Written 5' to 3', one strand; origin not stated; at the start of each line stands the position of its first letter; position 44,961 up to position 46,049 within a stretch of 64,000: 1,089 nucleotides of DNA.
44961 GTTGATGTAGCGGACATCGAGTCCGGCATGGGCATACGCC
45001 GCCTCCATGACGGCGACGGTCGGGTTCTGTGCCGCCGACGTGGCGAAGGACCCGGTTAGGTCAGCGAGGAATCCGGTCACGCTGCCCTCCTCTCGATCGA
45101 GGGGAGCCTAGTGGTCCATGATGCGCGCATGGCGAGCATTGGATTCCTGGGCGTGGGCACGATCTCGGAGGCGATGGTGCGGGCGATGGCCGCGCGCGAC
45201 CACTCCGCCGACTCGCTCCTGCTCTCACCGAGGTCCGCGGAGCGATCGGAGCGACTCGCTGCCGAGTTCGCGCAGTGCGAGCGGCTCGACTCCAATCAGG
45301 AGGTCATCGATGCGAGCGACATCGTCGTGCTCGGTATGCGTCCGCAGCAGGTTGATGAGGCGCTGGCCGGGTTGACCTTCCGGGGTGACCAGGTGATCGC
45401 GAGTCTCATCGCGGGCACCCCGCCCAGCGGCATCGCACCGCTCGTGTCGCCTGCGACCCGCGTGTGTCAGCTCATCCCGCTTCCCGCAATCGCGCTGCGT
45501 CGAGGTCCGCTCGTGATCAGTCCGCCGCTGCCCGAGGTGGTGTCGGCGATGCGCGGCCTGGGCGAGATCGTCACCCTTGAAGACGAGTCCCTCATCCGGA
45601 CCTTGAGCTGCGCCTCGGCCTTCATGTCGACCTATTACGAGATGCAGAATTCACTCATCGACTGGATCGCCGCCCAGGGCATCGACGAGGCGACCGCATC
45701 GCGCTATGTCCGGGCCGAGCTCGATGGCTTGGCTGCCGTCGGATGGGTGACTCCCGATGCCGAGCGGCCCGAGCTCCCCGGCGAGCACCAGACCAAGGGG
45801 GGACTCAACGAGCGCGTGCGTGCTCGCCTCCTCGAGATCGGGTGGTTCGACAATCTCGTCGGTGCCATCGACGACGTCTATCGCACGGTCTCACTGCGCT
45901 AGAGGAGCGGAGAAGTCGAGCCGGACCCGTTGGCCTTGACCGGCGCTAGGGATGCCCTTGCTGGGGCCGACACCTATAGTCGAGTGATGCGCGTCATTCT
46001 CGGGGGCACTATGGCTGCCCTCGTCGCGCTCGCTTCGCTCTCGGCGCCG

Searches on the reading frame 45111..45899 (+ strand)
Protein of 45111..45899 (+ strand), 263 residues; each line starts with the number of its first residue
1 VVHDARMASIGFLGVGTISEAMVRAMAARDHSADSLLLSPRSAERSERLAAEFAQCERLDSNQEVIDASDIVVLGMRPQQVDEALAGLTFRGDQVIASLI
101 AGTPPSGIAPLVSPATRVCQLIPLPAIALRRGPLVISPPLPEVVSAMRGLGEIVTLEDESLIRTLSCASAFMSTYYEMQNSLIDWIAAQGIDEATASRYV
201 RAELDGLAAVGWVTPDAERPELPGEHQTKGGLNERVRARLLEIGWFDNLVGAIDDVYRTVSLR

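Call 3: search_protein_families(library=pfam, proteins=[window:45111-45899:+], max_evalue=0.01)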
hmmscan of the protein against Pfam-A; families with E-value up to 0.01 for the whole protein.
window:45111-45899:+ (263 aa): 3 families
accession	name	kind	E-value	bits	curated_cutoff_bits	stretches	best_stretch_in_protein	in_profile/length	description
PF03807.23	F420_oxidored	-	4e-10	40.6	21.6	1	10-98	2-90/94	NADP oxidoreductase coenzyme F420-dependent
PF01488.26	Shikimate_DH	-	0.00033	21.2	24.3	1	5-75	10-82/138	Shikimate / quinate 5-dehydrogenase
PF01408.29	GFO_IDH_MocA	-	0.0039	18.3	24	1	10-84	3-78/120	Oxidoreductase family, NAD-binding Rossmann fold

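Call 34: search_protein_families(library=ncbifam, proteins=[window:45111-45899:+], max_evalue=0.001)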
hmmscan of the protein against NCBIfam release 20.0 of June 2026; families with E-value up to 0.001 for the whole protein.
window:45111-45899:+ (263 aa): 5 families
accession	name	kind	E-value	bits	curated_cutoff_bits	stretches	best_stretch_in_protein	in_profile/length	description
NF005063.0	PRK06476.1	equivalog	7.4e-55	186.3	254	1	9-260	2-253/258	pyrroline-5-carboxylate reductase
TIGR00112.1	proC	equivalog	3.2e-16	59.7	196.75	1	10-209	1-210/263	pyrroline-5-carboxylate reductase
NF005813.0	PRK07679.1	exception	7.6e-11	41.9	404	1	7-134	3-133/279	pyrroline-5-carboxylate reductase ProI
NF005384.0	PRK06928.1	exception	6.9e-06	25.8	301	1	7-124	1-121/277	pyrroline-5-carboxylate reductase ProG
NF005814.0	PRK07680.1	equivalog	8.4e-06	25.2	278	1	9-122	2-116/275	late competence protein ComER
